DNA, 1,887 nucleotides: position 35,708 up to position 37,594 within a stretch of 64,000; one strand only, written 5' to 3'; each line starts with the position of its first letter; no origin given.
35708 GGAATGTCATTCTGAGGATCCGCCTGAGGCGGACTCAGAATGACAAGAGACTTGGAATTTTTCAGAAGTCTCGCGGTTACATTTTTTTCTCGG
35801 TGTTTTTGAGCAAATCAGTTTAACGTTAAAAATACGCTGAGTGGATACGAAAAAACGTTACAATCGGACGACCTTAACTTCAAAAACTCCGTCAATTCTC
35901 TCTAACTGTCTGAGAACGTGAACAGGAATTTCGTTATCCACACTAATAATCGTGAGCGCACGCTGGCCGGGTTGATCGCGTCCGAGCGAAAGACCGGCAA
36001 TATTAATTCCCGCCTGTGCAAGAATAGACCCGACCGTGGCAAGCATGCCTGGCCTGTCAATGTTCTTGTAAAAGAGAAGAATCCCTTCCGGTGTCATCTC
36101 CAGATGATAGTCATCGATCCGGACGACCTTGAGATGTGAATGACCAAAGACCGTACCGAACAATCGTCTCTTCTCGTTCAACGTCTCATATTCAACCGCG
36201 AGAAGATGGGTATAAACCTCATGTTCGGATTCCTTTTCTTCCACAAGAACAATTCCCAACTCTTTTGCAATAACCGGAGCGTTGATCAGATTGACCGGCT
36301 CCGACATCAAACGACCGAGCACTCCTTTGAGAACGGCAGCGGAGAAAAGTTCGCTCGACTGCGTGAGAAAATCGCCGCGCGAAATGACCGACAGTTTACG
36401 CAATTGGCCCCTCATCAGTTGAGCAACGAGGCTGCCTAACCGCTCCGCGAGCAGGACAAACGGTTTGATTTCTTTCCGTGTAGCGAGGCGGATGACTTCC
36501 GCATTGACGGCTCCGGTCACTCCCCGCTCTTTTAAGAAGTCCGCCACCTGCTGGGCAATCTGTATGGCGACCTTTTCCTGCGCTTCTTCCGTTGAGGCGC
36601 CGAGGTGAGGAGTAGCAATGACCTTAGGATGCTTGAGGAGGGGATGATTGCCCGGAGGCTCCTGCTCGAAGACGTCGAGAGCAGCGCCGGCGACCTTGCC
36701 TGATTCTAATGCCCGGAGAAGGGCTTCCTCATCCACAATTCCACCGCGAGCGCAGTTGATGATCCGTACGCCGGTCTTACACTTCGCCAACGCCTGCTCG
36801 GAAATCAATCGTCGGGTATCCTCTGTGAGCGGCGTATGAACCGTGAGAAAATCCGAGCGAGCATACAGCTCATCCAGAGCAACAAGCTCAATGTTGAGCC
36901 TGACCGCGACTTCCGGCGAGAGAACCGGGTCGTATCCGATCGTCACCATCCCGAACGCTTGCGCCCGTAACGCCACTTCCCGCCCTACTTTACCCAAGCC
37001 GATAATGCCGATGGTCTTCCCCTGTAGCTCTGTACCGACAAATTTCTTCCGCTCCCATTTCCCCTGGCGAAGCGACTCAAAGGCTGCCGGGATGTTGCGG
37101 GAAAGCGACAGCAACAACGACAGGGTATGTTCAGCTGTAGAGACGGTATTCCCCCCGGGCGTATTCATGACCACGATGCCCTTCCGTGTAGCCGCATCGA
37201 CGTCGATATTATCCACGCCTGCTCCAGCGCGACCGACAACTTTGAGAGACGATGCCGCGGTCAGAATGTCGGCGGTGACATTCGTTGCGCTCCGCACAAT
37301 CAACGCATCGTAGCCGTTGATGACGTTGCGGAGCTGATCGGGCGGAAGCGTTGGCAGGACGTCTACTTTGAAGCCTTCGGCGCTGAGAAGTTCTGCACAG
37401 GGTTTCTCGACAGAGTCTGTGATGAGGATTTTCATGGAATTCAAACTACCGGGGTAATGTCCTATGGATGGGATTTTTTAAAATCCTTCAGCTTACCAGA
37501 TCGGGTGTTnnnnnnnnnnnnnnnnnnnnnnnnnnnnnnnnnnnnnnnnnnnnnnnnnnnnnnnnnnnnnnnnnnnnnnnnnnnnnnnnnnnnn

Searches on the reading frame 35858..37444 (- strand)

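Call 10: search_protein_families(library=pfam, proteins=[window:35858-37444:-], max_evalue=0.001)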
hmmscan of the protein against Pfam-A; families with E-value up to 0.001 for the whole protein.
window:35858-37444:- (528 aa): 5 families
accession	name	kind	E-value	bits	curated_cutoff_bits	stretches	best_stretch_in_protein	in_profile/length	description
PF02826.25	2-Hacid_dh_C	-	4.2e-64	215.6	25.1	1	108-282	1-178/178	D-isomer specific 2-hydroxyacid dehydrogenase, NAD binding domain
PF00389.36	2-Hacid_dh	-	2e-39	134.8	24.6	1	6-314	1-134/134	D-isomer specific 2-hydroxyacid dehydrogenase, catalytic domain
PF19304.4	PGDH_inter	-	2e-26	92.8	27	1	326-443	2-118/119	D-3-phosphoglycerate dehydrogenase intervening domain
PF01842.31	ACT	-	5.7e-12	45.6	27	1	461-518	7-65/66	ACT domain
PF22629.2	ACT_AHAS_ss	-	1.4e-07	32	27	1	463-521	7-66/67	AHAS small subunit-like ACT domain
